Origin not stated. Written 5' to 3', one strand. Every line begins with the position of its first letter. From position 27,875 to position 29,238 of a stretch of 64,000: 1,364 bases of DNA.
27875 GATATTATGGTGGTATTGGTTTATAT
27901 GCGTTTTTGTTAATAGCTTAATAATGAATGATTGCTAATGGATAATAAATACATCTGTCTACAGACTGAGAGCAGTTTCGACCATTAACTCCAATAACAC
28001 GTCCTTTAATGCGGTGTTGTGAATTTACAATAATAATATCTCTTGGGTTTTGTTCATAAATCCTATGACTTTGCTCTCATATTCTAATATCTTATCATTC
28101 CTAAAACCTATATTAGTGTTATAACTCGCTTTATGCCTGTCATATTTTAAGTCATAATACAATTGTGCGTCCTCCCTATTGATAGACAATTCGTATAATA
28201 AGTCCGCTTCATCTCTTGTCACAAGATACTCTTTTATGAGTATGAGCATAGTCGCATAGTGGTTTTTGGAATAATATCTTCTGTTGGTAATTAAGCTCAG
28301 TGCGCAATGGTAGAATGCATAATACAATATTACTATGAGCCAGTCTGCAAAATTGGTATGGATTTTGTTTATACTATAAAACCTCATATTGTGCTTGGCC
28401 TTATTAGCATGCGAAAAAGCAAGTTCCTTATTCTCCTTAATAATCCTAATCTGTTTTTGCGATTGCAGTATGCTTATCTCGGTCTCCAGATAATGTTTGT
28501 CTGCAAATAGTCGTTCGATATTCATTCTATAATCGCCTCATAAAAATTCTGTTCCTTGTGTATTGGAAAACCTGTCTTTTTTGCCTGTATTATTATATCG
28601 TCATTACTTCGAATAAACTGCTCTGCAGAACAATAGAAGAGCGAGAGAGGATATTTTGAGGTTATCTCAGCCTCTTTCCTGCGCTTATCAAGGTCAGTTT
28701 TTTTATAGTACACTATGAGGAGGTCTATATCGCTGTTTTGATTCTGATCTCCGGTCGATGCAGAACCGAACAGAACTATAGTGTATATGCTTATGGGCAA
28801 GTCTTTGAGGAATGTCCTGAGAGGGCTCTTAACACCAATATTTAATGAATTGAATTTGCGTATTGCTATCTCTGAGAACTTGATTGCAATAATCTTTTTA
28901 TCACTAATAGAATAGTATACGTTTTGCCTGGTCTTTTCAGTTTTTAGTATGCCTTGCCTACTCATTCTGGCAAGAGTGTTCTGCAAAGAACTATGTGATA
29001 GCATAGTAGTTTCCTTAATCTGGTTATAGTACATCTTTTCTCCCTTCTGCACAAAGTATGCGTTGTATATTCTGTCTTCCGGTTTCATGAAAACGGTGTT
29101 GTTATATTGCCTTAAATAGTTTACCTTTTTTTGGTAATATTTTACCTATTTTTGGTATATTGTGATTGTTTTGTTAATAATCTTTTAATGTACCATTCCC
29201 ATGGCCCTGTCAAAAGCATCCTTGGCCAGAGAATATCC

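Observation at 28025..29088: MNT-HEPN-like toxin-antitoxin-type pair; the NTase partner belongs to a 4-member paralog family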

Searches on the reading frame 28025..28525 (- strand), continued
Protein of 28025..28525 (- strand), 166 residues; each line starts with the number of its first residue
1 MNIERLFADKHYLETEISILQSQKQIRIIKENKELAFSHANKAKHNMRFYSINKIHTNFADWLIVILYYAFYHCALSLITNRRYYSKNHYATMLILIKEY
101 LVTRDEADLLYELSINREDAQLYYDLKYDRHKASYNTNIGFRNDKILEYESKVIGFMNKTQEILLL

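Call 70: find_related_loci(query=A2, collection=viral_contigs, flank=8000)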
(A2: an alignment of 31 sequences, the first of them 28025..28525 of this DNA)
Query A2 (166 aa) in viral_contigs; peptide patterns used: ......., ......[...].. (x = any residue, [..] = any of these).
20 stretches matched a pattern, but none encodes a relative of the query by tblastn (E <= 1e-3).

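Call 87: find_encoding_contigs(protein=P0057, flank=5000, max_places=6)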
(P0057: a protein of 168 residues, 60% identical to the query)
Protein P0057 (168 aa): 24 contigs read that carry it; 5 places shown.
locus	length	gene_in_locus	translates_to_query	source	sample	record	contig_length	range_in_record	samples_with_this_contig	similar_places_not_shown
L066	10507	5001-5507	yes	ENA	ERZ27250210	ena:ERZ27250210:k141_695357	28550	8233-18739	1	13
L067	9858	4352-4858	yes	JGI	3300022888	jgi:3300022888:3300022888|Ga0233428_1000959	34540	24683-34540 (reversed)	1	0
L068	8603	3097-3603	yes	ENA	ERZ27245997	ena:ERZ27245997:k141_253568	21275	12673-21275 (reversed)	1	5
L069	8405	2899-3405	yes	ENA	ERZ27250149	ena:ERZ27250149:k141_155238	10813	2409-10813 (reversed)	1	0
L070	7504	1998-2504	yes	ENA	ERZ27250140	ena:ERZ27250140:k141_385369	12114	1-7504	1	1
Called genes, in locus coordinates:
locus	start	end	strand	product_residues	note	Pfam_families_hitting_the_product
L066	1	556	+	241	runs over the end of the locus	-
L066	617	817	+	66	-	PF00270:DEAD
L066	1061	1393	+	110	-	PF10543:ORF6N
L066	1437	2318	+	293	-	PF10543:ORF6N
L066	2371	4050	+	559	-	PF00270:DEAD, PF04851:ResIII (weak), PF00271:Helicase_C, PF16124:RecQ_Zn_bind, PF00570:HRDC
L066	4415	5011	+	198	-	PF01909:NTP_transf_2, PF18765:Polbeta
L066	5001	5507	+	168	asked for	-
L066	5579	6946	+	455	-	PF01935:DUF87, PF05872:HerA_C (faint), PF10412:TrwB_AAD_bind (faint)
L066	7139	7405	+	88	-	-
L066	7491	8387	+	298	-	-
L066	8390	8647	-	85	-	-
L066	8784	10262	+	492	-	-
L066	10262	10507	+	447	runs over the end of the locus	-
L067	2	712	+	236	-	?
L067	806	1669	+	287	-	PF10543:ORF6N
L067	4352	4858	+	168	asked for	-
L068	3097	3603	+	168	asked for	-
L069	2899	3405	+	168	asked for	-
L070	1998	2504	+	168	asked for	-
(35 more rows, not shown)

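Call 91: search_protein_representatives(alignment_id=A2)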
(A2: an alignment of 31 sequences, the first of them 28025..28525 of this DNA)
Query: 31 sequences, 166 profile positions. Proteins with E-value up to 0.001 (for the whole library): 266; up to 1e-10: 106; up to 1e-30: 13. The best 150 are listed.
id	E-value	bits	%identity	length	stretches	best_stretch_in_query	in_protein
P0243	2.3e-64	232.3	-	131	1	37-165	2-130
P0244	3.7e-61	221.9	-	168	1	1-165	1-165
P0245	6.6e-60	217.8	-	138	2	81-165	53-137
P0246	3.9e-48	179.6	-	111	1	1-99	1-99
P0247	4.6e-43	163.0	-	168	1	3-165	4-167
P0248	3.2e-37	144.0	-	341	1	1-165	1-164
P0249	1.4e-36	142.0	-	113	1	28-106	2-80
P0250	1.9e-33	131.8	-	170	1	1-165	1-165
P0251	5.9e-33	130.2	-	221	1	1-165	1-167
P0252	9.4e-33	129.5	-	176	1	10-165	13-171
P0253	1.1e-32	129.2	-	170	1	3-164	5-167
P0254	3.0e-32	127.9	-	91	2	1-70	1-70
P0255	1.7e-31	125.4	-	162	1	1-164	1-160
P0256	3.0e-30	121.3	-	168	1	3-165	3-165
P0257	1.6e-29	119.0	-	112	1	10-111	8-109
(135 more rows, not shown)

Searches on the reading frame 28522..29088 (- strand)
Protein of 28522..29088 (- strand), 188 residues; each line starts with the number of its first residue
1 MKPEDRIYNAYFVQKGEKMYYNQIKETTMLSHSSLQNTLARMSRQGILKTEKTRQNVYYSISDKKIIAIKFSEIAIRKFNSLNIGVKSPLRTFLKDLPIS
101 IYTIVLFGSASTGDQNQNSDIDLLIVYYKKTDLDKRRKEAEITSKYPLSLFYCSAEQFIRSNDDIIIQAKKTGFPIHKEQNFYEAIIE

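Call 7: search_protein_families(library=pfam, proteins=[window:28522-29088:-], max_evalue=1)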
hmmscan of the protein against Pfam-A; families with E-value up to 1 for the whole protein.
window:28522-29088:- (188 aa): 12 families
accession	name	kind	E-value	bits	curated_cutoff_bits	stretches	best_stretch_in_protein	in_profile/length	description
PF01909.29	NTP_transf_2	-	3.1e-10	40.7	21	1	90-143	4-61/93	Nucleotidyltransferase domain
PF18765.7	Polbeta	-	1.3e-08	35.3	26.9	1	100-142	12-55/93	Polymerase beta, Nucleotidyltransferase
PF07852.16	DUF1642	-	0.0002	22.3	27.8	2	9-78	62-125/138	Protein of unknown function (DUF1642)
PF07848.18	PaaX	-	0.00062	20.4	24.8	1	33-64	38-69/70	PaaX-like protein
PF22600.2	MTPAP-like_central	-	0.0011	19.5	27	1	102-144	40-81/139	Poly(A) RNA polymerase, mitochondrial-like, central palm domain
PF12802.13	MarR_2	-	0.012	16.2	27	1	19-53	21-55/61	MarR family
PF12633.13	Adenyl_cycl_N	-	0.014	15.8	27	1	98-136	89-127/199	Adenylate cyclase NT domain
PF08842.16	Mfa2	-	0.023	14.7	21.2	1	92-166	60-133/277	Fimbrillin-A associated anchor proteins Mfa1 and Mfa2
PF06405.16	RCC_reductase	-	0.034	13.8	24.9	1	122-161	120-156/253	Red chlorophyll catabolite reductase (RCC reductase)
PF03965.22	Penicillinase_R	-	0.08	13.7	22.6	1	22-70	25-74/115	Penicillinase repressor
PF01978.25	TrmB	-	0.095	13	25.6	1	18-61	22-65/68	Sugar-specific transcriptional regulator TrmB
PF03551.20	PadR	-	0.16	12.4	27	1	25-62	24-66/75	Transcriptional regulator PadR-like family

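Call 8: search_protein_families(library=ncbifam, proteins=[window:28522-29088:-], max_evalue=1)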
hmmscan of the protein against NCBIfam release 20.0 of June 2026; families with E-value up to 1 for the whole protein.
window:28522-29088:- (188 aa): 16 families
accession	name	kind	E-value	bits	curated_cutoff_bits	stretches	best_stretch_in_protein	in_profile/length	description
NF047752.1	MntA_antitoxin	equivalog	3e-07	30.3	60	1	100-135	6-41/106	type VII toxin-antitoxin system MntA family adenylyltransferase antitoxin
NF051895.1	anti_phage_HalB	equivalog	2.8e-05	23.8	190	1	104-143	2-41/211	anti-phage Hailong system nucleotidyltransferase HalB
NF033788.1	HTH_metalloreg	subfamily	0.0002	21.1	55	1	17-67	24-74/77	metalloregulator ArsR/SmtB family transcription factor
NF012212.1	ANT_9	subfamily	0.00023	20.5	340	1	96-136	16-56/249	aminoglycoside nucleotidyltransferase ANT(9)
NF033220.1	ANT_3pp_II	equivalog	0.0012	18.3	400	1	97-151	18-74/258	ANT(3'')-II family aminoglycoside nucleotidyltransferase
NF010309.0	PRK13746.1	subfamily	0.0015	17.9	193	1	95-136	22-63/263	aminoglycoside adenylyltransferase family protein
NF045707.1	Dbac_1936_reg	equivalog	0.0049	16.9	115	1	12-69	25-81/99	ArsR/SmtB-type metalloregulator TsoR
TIGR02277.1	PaaX_trns_reg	equivalog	0.0087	15.6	264.55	1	31-65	33-67/279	phenylacetic acid degradation operon negative regulatory protein PaaX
NF012157.0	ANT_3pp_I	equivalog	0.0092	15.3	375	1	96-136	17-57/256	AadA family aminoglycoside 3''-O-nucleotidyltransferase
NF045909.1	ANT_9_Ic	equivalog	0.034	13.4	505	1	97-132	23-58/259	aminoglycoside nucleotidyltransferase ANT(9)-Ic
NF012135.0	ANT_3pp_9_crypt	exception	0.039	13.5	560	1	101-128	28-55/262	cryptic aminoglycoside nucleotidyltransferase ANT(3'')/ANT(9)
NF033789.1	repress_SdpR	subfamily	0.043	13.7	100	1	16-62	19-65/79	autorepressor SdpR family transcription factor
NF052532.1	TransRegPagRBaca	equivalog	0.052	13.6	170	1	17-69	40-91/99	transcriptional repressor PagR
NF033127.1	ANT_3pp_AadA3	exception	0.068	12.6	595.5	1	97-138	19-60/258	ANT(3'')-Ia family aminoglycoside nucleotidyltransferase AadA3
NF047906.1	CdPbTransRegCmtR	equivalog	0.11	12.4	150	1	19-66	35-82/104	Cd(II)/Pb(II)-sensing metalloregulatory transcriptional regulator CmtR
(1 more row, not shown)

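Call 13: search_solved_structures(query=window:28522-29088:-, max_evalue=0.1)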
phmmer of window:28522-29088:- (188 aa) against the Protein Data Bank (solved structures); distinct sequences matched with E-value up to 0.1: 8.
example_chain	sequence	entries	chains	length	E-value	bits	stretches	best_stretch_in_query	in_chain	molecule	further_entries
9dbh_A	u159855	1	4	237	0.0041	20.4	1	100-151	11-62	HalB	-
9dbj_A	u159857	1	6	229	0.0042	20.4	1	100-151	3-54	HalB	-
3jth_A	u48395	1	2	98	0.012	18.9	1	20-68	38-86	Transcription activator HlyU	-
5znx_A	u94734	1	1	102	0.013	18.8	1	20-68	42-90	Transcriptional activator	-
4k2e_A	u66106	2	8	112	0.024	17.9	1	22-68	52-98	Transcriptional activator HlyU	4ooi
5yep_A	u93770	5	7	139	0.042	17.1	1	93-130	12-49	Toxin-antitoxin system antidote Mnt family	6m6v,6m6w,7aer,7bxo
6o8k_A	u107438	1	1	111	0.068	16.4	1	5-67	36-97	Transcriptional regulator, ArsR family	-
13ct_A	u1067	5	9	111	0.069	16.4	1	5-67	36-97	Transcriptional regulator, ArsR family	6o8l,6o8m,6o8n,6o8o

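Call 14: search_protein_families(library=padloc, proteins=[window:28522-29088:-], max_evalue=1)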
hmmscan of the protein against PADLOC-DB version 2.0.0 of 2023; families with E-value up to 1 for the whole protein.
window:28522-29088:- (188 aa): 15 families
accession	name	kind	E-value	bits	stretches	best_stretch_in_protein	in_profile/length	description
PDLC04368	PDC-M05A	-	1.2e-16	59.2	1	5-126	16-132/201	-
PDLC04903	PDC-S09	-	1.5e-08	32.9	1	101-172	26-104/108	-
PDLC04906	PDC-S09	-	2.1e-06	26.1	1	101-131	24-54/98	-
PDLC04904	PDC-S09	-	2.4e-06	25.7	1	101-134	25-58/104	-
PDLC04902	PDC-S09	-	3.1e-06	25.4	1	101-132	21-52/97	-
PDLC04372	PDC-M05A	-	2.2e-05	22.8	1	27-128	7-103/167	-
PDLC04905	PDC-S09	-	3.6e-05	22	1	100-132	20-53/101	-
PDLC04369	PDC-M05A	-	0.00012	19.7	1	26-126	37-128/201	-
PDLC01720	Csa3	-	0.00038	19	1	17-85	41-112/118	Csa3_1_CAS-I-II-III-IV-V-VI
PDLC04907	PDC-S09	-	0.00057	18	1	99-129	25-55/114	-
PDLC01438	Csa3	-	0.00069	17.7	1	10-81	156-209/305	"CAS-I,CAS-II,CAS-III,CAS-IV,CAS-V,CAS-VI; associated_signaling"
PDLC04371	PDC-M05A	-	0.00073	17.2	1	3-127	32-152/211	-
PDLC03869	LmuC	-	0.002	15.8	1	26-66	83-123/168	-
PDLC02976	WH_III-A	-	0.0045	15.7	1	11-69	11-64/104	-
PDLC04901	PDC-S09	-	0.0098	14.6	1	101-134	21-54/126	-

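Call 18: find_homologous_proteins(query=window:28522-29088:-, max_evalue=0.001)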
Query window:28522-29088:- (188 aa): 464 proteins with E <= 0.001 among 506 candidates; the best 120 are listed.
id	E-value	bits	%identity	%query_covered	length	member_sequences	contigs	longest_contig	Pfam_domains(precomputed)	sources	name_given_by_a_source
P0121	4.7e-116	403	100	100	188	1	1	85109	PF18765.8,PF01909.30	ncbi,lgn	ncbi:MAG: nucleotidyltransferase domain-containing protein [Candidatus Woesearchaeota archaeon]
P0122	7.8e-69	249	61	100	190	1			PF18765.8,PF01909.30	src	-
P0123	4.1e-68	247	61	100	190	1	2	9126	PF18765.8,PF01909.30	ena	-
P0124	5.4e-68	246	61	99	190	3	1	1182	PF18765.8,PF01909.30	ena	-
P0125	8.4e-68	246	60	100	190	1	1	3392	PF18765.8,PF01909.30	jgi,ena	-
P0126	1.0e-67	245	61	100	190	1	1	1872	PF18765.8,PF01909.30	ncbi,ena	-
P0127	1.5e-67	245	61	100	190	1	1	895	PF18765.8,PF01909.30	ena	-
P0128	1.7e-67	245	62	100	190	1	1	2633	PF18765.8,PF01909.30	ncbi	-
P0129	1.7e-67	245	57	100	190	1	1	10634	PF18765.8,PF01909.30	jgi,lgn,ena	-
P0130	1.8e-67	245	62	98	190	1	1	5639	PF18765.8,PF01909.30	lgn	-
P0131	2.1e-67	244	61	100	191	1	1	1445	PF18765.8,PF01909.30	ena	-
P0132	2.2e-67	244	60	100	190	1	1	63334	PF18765.8,PF01909.30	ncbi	-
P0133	2.5e-67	244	61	100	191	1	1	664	PF18765.8,PF01909.30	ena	-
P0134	3.2e-67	244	61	100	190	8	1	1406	PF18765.8,PF01909.30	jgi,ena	-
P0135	3.2e-67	244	61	100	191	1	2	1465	PF18765.8,PF01909.30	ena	-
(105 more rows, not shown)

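Call 65: predict_structure(alignment_id=A3)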
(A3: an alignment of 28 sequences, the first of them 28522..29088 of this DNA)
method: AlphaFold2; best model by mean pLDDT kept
length: 188 residues; sequences in the alignment: 28
mean_pLDDT: 92.4   pTM: 0.85
mean pLDDT of the five models: 92.4, 86.0, 81.7, 81.6, 73.8
residues with pLDDT >= 90: 149; 70-90: 38; 50-70: 1; < 50: 0
segments of 3 or more residues with pLDDT < 50: none
pLDDT, mean of each block of 10 residues (from residue 1): 94 87 94 96 96 88 93 95 92 93 95 81 96 93 90 95 93 95 88
secondary structure, 60 per line:
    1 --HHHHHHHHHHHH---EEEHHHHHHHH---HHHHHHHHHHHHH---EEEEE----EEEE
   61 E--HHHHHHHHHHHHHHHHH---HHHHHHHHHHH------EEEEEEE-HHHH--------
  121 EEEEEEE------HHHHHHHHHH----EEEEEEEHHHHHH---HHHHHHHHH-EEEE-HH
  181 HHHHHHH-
elements in order: H3-14 E18-20 H21-28 H32-44 E48-52 E57-61 H64-80 H84-94 E101-107 H109-112 E121-127 H134-143 E148-154 H155-160 H164-172 E174-177 H179-187

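Call 67: fold_search(model_id=the predicted structure, library=pdb)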
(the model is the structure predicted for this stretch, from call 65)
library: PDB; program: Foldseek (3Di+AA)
matches with E <= 10: 1386; with E <= 0.001: 3
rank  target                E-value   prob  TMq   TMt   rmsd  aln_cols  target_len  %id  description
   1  7bxo_A                5.8e-04  1.00  0.38  0.54   4.1       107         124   24  Crystal structure of the toxin-antitoxin with AMP-PNP (released 2020-09-30)
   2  7bxo_E                6.5e-04  1.00  0.40  0.56   3.8       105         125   24  Crystal structure of the toxin-antitoxin with AMP-PNP (released 2020-09-30)
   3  4hw0_A                9.8e-04  1.00  0.35  0.62   7.2        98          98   13  Crystal structure of Sso10a-2, a DNA-binding protein from Sulfolobus solfataricus (released 2013-10-30)
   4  8xeo_B                1.2e-03  1.00  0.39  0.67   3.5       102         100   17  Crystal structure of MNT antitoxin (released 2024-12-18)
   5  4hw0_C                1.5e-03  1.00  0.34  0.62   6.0        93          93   14  Crystal structure of Sso10a-2, a DNA-binding protein from Sulfolobus solfataricus (released 2013-10-30)
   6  6sxj                  1.5e-03  1.00  0.33  0.26  10.2       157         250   15  Crystal structure of spectinomycin adenyltransferase AAD(9) from Enterococcus faecialis (released 2020-04-15)
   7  6o8l                  1.9e-03  1.00  0.34  0.64   3.1        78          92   18  Crystal Structure of C9S apo and reduced Sulfide-responsive transcriptional repressor (SqrR) from Rhodobacter capsulatus (released 2020-04-01)
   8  5bqt_A                1.9e-03  0.96  0.29  0.21  29.8       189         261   16  Structure of TrmBL2, an archaeal chromatin protein, shows a novel mode of DNA binding. (released 2015-09-02)
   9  6o8k                  2.0e-03  1.00  0.33  0.63   2.4        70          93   17  Crystal Structure of apo and reduced Sulfide-responsive transcriptional repressor (SqrR) from Rhodobacter capsulatus. (released 2020-04-01)
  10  4hw0_B                2.0e-03  1.00  0.34  0.61   7.0        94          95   15  Crystal structure of Sso10a-2, a DNA-binding protein from Sulfolobus solfataricus (released 2013-10-30)
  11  8xeo_A                2.1e-03  1.00  0.38  0.65   3.5       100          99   19  Crystal structure of MNT antitoxin (released 2024-12-18)
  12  6o8m                  2.2e-03  1.00  0.35  0.64   3.1        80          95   18  Crystal Structure of C9S apo Sulfide-responsive transcriptional repressor (SqrR) from Rhodobacter capsulated bound to di (released 2020-04-01)
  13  6m6u_F                2.2e-03  1.00  0.39  0.56   3.8       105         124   23  Crystal structure the toxin-antitoxin MntA-HpeT mutant-D39ED41E (released 2020-09-30)
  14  6m6w_F                2.3e-03  1.00  0.40  0.58   3.4       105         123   21  Crystal structure the toxin-antitoxin MntA-HpeT mutant-Y104A (released 2020-09-30)
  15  6m6u_A                2.3e-03  1.00  0.37  0.54   4.0       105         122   21  Crystal structure the toxin-antitoxin MntA-HpeT mutant-D39ED41E (released 2020-09-30)
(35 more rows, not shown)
